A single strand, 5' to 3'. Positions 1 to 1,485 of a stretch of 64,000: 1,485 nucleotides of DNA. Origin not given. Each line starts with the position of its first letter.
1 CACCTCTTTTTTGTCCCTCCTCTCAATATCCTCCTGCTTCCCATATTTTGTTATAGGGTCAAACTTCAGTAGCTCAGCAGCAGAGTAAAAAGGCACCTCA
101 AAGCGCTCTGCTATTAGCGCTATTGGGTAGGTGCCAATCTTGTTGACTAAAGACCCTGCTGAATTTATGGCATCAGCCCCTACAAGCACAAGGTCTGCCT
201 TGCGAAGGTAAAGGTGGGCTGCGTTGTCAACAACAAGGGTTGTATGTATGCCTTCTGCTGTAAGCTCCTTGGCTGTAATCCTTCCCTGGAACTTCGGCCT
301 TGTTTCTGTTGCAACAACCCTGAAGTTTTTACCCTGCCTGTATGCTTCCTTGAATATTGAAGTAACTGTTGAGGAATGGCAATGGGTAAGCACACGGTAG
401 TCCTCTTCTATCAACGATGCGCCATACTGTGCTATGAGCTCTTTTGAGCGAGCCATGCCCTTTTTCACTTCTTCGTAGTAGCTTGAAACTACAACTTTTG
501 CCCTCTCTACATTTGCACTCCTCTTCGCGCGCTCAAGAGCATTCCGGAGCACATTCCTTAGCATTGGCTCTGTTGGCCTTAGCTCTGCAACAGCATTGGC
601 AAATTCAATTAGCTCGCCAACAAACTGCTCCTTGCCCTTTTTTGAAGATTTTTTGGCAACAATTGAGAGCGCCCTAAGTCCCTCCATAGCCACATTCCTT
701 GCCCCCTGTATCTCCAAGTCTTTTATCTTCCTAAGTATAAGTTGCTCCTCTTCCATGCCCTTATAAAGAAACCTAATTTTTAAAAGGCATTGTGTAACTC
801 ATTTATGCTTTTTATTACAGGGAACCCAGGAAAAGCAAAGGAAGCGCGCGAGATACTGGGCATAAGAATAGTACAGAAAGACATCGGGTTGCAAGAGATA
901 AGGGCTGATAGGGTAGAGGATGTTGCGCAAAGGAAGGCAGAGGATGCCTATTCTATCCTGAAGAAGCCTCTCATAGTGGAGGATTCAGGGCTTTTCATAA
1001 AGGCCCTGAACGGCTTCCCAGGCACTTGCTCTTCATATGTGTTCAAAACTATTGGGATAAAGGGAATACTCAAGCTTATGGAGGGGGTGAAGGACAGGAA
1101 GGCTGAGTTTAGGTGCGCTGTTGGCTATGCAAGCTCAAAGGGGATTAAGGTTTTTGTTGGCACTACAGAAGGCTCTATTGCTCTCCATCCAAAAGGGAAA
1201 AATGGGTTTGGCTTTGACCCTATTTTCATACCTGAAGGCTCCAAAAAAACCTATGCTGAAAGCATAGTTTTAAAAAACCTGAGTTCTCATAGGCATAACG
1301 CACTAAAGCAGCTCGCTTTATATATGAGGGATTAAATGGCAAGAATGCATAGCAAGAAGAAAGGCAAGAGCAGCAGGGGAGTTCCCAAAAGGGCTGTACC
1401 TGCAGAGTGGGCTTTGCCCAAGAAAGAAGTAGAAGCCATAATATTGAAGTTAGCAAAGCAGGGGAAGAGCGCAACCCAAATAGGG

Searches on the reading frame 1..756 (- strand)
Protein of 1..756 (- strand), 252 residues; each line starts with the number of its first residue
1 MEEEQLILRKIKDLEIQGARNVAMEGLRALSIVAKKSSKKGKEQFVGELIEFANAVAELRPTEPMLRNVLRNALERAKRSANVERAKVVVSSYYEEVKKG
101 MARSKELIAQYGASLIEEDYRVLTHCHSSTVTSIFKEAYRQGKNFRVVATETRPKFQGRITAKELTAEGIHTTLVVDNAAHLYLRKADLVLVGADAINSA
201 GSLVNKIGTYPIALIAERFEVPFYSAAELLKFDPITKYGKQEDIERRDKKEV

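Call 25: search_protein_families(library=ncbifam, proteins=[window:1-756:-], max_evalue=0.001)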
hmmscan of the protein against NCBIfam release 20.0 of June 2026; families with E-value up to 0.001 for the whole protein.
seq(252 aa): 8 families
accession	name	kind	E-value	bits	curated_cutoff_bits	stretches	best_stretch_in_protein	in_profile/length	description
TIGR00511.1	ribulose_e2b2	equivalog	6.4e-64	216.1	314.1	1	8-252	6-249/301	ribose 1,5-bisphosphate isomerase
TIGR00524.1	eIF-2B_rel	subfamily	1.5e-57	195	185.85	1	7-252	7-263/303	S-methyl-5-thioribose-1-phosphate isomerase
NF004326.0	PRK05720.1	subfamily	4.3e-46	157.3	271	1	7-252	43-302/358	s-methyl-5-thioribose-1-phosphate isomerase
TIGR00512.1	salvage_mtnA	equivalog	1.3e-41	142.7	279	1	7-252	33-295/335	S-methyl-5-thioribose-1-phosphate isomerase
NF006210.0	PRK08335.1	equivalog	3.2e-38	131.6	339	1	6-247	8-238/275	translation initiation factor IF-2B subunit alpha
NF004700.0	PRK06036.1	equivalog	5.8e-37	127.5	528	1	8-251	37-289/339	S-methyl-5-thioribose-1-phosphate isomerase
NF004436.0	PRK05772.1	equivalog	9.4e-25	87.6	521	1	9-252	51-311/363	S-methyl-5-thioribose-1-phosphate isomerase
NF004994.0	PRK06372.1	equivalog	3.5e-20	72.5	249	1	134-238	98-203/253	translation initiation factor IF-2B subunit delta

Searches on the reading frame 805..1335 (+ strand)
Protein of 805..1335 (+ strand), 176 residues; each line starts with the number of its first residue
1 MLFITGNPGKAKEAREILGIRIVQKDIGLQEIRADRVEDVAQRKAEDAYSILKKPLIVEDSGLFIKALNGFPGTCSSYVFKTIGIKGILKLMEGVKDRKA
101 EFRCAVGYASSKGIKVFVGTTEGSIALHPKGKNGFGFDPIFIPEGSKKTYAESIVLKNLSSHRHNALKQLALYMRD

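Call 25: search_protein_families(library=ncbifam, proteins=[window:805-1335:+], max_evalue=0.001)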
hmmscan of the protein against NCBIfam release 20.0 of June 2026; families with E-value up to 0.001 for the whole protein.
window:805-1335:+ (176 aa): 8 families
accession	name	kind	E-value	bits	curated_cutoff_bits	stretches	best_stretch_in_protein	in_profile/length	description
NF011396.0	PRK14821.1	equivalog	5.8e-61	205.3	203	1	1-175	3-181/185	XTP/dITP diphosphatase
TIGR00042.1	TIGR00042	equivalog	1e-49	168.5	145.35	1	1-172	2-181/184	RdgB/HAM1 family non-canonical purine NTP pyrophosphatase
NF011399.0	PRK14824.1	subfamily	2.4e-30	105.5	267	1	2-172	6-198/206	putative deoxyribonucleotide triphosphate pyrophosphatase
NF011397.0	PRK14822.1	equivalog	5.9e-29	100.8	234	1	2-172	5-191/201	XTP/dITP diphosphatase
NF011398.0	PRK14823.1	equivalog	3.8e-25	88.8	272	1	2-175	4-189/191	non-canonical purine NTP diphosphatase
NF011401.0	PRK14826.1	equivalog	1.8e-19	70.1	268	1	32-172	51-214/226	putative deoxyribonucleotide triphosphate pyrophosphatase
NF011400.0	PRK14825.1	equivalog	4.3e-16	59.2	246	1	2-170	5-190/199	putative deoxyribonucleotide triphosphate pyrophosphatase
NF002698.0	PRK02491.1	equivalog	2e-15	56.6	301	1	2-170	131-316/328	nucleoside-triphosphate diphosphatase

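Call 26: find_encoding_contigs(protein=window:805-1335:+, flank=10000, max_places=3)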
Protein window:805-1335:+ (176 aa): 1 contig read that carries it; 1 place shown.
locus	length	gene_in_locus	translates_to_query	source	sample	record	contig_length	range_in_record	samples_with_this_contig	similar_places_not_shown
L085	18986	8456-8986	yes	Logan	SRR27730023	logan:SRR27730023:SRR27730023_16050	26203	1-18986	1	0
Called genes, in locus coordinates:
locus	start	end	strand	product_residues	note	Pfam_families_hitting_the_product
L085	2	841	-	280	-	?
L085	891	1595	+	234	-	PF00483:NTP_transferase, PF12804:NTP_transf_3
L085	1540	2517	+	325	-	PF00535:Glycos_transf_2, PF10111:Glyco_tranf_2_2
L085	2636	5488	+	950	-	PF22627:AglB_core-like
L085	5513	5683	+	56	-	-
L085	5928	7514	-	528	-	PF02885:Glycos_trans_3N, PF00591:Glycos_transf_3, PF07831:PYNP_C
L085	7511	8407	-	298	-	PF01008:IF-2B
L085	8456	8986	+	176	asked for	PF01725:Ham1p_like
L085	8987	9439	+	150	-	PF08069:Ribosomal_S13_N, PF00312:Ribosomal_S15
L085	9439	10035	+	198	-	PF01015:Ribosomal_S3Ae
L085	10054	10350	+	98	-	PF01849:NAC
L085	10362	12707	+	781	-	PF01326:PPDK_N, PF00391:PEP-utilizers, PF02896:PEP-utilizers_C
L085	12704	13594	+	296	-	PF01866:Diphthamide_syn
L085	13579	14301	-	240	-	-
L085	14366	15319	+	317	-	PF00494:SQS_PSY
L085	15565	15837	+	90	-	-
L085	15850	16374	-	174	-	-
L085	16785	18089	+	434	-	-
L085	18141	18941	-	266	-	PF06550:SPP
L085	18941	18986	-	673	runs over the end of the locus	PF14551:MCM_N, PF17207:MCM_OB, PF00493:MCM, PF07728:AAA_5, PF01078:Mg_chelatase (weak), PF17855:MCM_lid, PF21120: (faint), PF21100:WHD_MCM (weak)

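Call 35: search_protein_families(library=ncbifam, proteins=[L085:5928-7514:-, L085:7511-8407:-], max_evalue=0.001)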
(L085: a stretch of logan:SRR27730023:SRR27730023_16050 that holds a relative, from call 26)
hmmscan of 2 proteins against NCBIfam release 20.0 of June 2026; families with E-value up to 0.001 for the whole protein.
L085:5928-7514:- (528 aa): 10 families
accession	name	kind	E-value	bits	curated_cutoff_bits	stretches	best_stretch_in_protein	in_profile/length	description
TIGR03327.1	AMP_phos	equivalog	2.2e-186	620.2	535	1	31-524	3-497/500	AMP phosphorylase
NF003338.0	PRK04350.1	subfamily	5.7e-180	599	434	1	31-511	4-486/502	thymidine phosphorylase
TIGR02645.1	ARCH_P_rylase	hypoth_equivalog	3.8e-177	589.6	434.6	1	32-510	3-482/493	putative thymidine phosphorylase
TIGR02644.1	Y_phosphoryl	subfamily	1.7e-78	264.3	409.05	1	116-507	2-406/417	pyrimidine-nucleoside phosphorylase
NF004490.0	PRK05820.1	equivalog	1.7e-73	247.8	269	1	116-512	6-417/439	thymidine phosphorylase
NF004747.0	PRK06078.1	equivalog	6.9e-67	225.9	559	1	116-505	4-406/434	pyrimidine-nucleoside phosphorylase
TIGR02643.1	T_phosphoryl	equivalog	1.7e-52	178.8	570.7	1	117-510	5-415/437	thymidine phosphorylase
TIGR01245.1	trpD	equivalog_domain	1.8e-15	57.1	199.05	1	120-250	2-136/330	anthranilate phosphoribosyltransferase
NF011201.0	PRK14607.1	equivalog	5.8e-15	55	670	1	116-251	196-334/534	bifunctional anthranilate synthase component II/anthranilate phosphoribosyltransferase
NF007073.0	PRK09522.1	equivalog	4.2e-05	22.7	738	1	119-247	203-335/531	bifunctional anthranilate synthase glutamate amidotransferase component TrpG/anthranilate phosphoribosyltransferase TrpD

L085:7511-8407:- (298 aa): 8 families
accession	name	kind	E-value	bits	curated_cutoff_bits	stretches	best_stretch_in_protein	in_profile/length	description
TIGR00511.1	ribulose_e2b2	equivalog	5.2e-77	259.1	314.1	1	8-290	6-293/301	ribose 1,5-bisphosphate isomerase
TIGR00524.1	eIF-2B_rel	subfamily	4.9e-68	229.5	185.85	1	7-285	7-303/303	S-methyl-5-thioribose-1-phosphate isomerase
NF004326.0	PRK05720.1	subfamily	8.8e-55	185.9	271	1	7-286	43-343/358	s-methyl-5-thioribose-1-phosphate isomerase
TIGR00512.1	salvage_mtnA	equivalog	2e-50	171.6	279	1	7-283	33-333/335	S-methyl-5-thioribose-1-phosphate isomerase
NF006210.0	PRK08335.1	equivalog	4.4e-45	154.1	339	1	6-285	8-272/275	translation initiation factor IF-2B subunit alpha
NF004700.0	PRK06036.1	equivalog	1.8e-44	152.2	528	1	8-288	37-333/339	S-methyl-5-thioribose-1-phosphate isomerase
NF004436.0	PRK05772.1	equivalog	5.8e-33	114.6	521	1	9-287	51-353/363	S-methyl-5-thioribose-1-phosphate isomerase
NF004994.0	PRK06372.1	equivalog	4.1e-26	91.9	249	1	134-285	98-248/253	translation initiation factor IF-2B subunit delta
